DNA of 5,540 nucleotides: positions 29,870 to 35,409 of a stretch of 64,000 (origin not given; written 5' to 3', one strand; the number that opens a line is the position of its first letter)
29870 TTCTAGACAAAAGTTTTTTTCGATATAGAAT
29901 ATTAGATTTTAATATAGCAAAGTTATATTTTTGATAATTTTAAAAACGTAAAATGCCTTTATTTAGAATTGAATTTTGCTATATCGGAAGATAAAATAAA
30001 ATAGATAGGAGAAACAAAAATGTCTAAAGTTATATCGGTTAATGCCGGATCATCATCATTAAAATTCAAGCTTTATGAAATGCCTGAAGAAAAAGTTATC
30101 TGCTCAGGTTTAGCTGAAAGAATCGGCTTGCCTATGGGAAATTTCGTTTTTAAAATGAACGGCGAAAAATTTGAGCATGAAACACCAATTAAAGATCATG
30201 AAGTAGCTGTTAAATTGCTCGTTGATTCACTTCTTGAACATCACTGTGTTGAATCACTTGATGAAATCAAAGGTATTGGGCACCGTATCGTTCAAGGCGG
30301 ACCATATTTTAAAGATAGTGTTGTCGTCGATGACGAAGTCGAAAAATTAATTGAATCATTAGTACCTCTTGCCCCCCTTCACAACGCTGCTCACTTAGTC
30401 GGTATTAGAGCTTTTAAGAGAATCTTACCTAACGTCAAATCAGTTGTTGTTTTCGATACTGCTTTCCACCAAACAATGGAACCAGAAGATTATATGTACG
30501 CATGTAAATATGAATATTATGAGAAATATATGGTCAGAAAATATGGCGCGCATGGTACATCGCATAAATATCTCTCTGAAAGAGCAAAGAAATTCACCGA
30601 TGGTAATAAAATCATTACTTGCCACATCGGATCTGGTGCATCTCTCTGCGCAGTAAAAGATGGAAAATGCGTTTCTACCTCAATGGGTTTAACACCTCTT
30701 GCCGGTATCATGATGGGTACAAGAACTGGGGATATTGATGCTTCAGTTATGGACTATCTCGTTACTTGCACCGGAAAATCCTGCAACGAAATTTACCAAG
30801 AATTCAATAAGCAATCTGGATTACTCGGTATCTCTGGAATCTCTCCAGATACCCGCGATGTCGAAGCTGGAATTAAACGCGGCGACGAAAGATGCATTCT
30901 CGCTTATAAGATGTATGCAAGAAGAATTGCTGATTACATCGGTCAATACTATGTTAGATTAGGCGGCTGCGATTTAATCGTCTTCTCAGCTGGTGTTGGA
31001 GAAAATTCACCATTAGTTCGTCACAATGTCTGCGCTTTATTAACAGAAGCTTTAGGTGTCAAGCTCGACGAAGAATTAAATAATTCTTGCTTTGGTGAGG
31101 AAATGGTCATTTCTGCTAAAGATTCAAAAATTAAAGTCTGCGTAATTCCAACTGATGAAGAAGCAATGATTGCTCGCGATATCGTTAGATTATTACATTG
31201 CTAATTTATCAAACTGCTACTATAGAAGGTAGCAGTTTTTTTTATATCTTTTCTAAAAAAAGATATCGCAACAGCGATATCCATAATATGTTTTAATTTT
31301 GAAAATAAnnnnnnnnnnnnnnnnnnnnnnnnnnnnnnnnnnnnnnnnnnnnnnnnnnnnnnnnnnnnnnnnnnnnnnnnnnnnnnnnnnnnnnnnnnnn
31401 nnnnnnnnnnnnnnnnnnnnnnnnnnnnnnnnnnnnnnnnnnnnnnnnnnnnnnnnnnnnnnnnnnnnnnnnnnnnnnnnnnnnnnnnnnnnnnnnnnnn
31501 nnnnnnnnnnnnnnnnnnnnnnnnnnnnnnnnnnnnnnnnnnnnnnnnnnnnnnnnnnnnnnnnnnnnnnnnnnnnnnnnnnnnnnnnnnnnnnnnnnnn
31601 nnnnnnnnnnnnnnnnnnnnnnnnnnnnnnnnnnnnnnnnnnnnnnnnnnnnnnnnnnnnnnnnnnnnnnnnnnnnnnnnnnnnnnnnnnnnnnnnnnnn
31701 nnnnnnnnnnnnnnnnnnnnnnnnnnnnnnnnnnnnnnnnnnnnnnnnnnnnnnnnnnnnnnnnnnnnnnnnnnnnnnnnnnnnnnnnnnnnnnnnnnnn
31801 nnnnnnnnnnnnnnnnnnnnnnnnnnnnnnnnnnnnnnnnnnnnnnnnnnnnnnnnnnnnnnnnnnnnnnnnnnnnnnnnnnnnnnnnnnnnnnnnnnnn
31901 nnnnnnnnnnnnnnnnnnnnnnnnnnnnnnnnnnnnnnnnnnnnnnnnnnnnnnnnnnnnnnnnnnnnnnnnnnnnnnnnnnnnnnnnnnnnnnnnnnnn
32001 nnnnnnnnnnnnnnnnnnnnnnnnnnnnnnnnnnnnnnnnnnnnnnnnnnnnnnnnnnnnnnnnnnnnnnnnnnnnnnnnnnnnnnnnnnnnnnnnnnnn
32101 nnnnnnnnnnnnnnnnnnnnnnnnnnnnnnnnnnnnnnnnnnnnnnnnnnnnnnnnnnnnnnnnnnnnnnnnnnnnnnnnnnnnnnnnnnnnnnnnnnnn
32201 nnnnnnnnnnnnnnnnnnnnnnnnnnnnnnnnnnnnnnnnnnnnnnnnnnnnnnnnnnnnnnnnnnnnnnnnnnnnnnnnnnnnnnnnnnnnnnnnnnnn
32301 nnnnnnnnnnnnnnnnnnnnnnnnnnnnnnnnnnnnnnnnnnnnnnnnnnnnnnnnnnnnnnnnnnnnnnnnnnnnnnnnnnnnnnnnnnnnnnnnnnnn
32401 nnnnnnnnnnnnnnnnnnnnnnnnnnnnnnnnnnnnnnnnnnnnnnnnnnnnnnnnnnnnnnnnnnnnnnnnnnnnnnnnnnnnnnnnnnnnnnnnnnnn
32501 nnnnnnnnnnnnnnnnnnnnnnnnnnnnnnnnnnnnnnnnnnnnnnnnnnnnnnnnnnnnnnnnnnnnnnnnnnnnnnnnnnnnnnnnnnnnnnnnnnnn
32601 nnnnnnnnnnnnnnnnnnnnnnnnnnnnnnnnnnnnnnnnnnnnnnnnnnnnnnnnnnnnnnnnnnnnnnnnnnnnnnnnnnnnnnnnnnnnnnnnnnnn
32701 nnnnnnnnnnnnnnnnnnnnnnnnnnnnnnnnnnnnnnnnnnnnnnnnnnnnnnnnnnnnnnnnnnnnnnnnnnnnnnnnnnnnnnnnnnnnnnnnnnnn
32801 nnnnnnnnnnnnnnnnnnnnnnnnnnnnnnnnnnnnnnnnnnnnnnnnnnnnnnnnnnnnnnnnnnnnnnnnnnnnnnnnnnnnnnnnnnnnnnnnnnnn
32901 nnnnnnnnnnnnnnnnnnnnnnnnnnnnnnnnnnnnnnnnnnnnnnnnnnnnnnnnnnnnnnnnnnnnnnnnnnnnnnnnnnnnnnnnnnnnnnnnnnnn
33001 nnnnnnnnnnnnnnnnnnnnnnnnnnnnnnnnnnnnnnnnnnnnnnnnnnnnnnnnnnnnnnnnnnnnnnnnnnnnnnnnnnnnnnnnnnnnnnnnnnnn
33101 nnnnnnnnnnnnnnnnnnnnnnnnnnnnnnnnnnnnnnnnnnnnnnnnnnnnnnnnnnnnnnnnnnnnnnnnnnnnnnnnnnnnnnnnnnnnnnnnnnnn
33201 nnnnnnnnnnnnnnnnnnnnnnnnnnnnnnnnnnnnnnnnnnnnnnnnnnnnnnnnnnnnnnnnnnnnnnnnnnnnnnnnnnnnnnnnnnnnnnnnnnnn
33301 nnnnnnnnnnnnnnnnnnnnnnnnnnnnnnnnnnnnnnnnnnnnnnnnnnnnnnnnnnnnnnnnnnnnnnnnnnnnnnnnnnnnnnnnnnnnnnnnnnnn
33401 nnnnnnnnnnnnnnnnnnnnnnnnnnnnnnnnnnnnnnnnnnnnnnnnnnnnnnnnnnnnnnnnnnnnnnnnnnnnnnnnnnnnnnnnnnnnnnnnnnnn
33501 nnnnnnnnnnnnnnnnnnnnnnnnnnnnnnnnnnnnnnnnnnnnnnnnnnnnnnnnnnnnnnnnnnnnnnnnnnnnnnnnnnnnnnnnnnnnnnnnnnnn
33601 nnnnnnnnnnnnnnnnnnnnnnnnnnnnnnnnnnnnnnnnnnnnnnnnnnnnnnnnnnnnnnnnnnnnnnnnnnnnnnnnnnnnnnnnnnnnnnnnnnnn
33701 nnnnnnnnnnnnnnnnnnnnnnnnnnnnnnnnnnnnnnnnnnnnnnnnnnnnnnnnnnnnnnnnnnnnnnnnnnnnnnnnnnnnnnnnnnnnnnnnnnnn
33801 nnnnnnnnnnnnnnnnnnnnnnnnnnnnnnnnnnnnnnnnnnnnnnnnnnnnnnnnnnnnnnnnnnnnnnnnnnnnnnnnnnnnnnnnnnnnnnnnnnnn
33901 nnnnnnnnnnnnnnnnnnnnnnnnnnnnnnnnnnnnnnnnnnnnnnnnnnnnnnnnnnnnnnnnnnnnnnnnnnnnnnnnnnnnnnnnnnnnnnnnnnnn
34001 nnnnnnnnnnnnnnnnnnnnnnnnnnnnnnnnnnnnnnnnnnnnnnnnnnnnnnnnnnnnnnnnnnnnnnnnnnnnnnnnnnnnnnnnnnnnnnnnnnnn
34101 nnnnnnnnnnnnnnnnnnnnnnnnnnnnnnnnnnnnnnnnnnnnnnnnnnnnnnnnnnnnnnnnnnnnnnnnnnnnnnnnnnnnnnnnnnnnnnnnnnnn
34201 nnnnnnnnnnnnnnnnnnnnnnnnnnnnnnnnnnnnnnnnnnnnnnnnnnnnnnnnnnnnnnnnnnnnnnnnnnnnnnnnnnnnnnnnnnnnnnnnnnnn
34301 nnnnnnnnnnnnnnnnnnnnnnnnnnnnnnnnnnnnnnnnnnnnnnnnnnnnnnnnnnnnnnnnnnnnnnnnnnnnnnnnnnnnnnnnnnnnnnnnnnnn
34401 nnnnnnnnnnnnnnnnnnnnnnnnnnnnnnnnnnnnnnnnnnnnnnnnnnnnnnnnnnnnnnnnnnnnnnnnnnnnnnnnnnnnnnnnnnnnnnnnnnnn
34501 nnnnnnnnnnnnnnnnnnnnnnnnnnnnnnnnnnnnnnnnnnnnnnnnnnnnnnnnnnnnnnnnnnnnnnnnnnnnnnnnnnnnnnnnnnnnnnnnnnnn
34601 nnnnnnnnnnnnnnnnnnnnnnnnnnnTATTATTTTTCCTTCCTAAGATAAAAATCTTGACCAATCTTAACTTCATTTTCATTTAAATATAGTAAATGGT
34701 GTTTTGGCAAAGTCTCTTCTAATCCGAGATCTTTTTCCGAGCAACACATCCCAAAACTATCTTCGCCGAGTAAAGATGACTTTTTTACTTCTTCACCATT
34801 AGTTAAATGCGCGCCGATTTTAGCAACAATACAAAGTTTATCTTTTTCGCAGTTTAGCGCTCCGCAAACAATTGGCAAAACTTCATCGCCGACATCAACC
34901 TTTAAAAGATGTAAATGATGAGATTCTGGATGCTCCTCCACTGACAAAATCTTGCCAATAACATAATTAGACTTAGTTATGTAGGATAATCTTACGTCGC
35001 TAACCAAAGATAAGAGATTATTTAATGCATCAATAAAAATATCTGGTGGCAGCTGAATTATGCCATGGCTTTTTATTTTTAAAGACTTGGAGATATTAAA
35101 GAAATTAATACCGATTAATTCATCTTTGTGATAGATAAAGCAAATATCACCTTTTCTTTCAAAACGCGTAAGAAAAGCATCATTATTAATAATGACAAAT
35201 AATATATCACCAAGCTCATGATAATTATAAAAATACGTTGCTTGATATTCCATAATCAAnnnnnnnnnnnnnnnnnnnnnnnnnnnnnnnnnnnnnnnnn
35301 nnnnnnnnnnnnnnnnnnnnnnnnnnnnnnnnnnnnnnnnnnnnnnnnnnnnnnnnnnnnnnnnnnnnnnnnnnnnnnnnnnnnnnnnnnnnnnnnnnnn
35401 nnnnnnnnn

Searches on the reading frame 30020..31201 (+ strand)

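Call 74: search_protein_families(library=pfam, proteins=[window:30020-31201:+], max_evalue=0.00001)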
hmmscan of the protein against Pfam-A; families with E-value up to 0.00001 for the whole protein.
window:30020-31201:+ (394 aa): 1 family
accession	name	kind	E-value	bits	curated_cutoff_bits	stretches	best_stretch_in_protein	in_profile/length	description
PF00871.23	Acetate_kinase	-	1.4e-146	488.6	22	1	3-386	1-392/392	Acetokinase family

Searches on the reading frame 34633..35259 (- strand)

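Call 74: search_protein_families(library=pfam, proteins=[window:34633-35259:-], max_evalue=0.00001)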
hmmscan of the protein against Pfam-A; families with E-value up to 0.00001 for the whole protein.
window:34633-35259:- (209 aa): 2 families
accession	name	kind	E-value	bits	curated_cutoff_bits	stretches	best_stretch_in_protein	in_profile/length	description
PF01588.26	tRNA_bind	-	1.3e-15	57.7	27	1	100-183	2-77/96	Putative tRNA binding domain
PF14794.11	DUF4479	-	2.4e-08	34.1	25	1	32-83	7-59/71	Domain of unknown function (DUF4479)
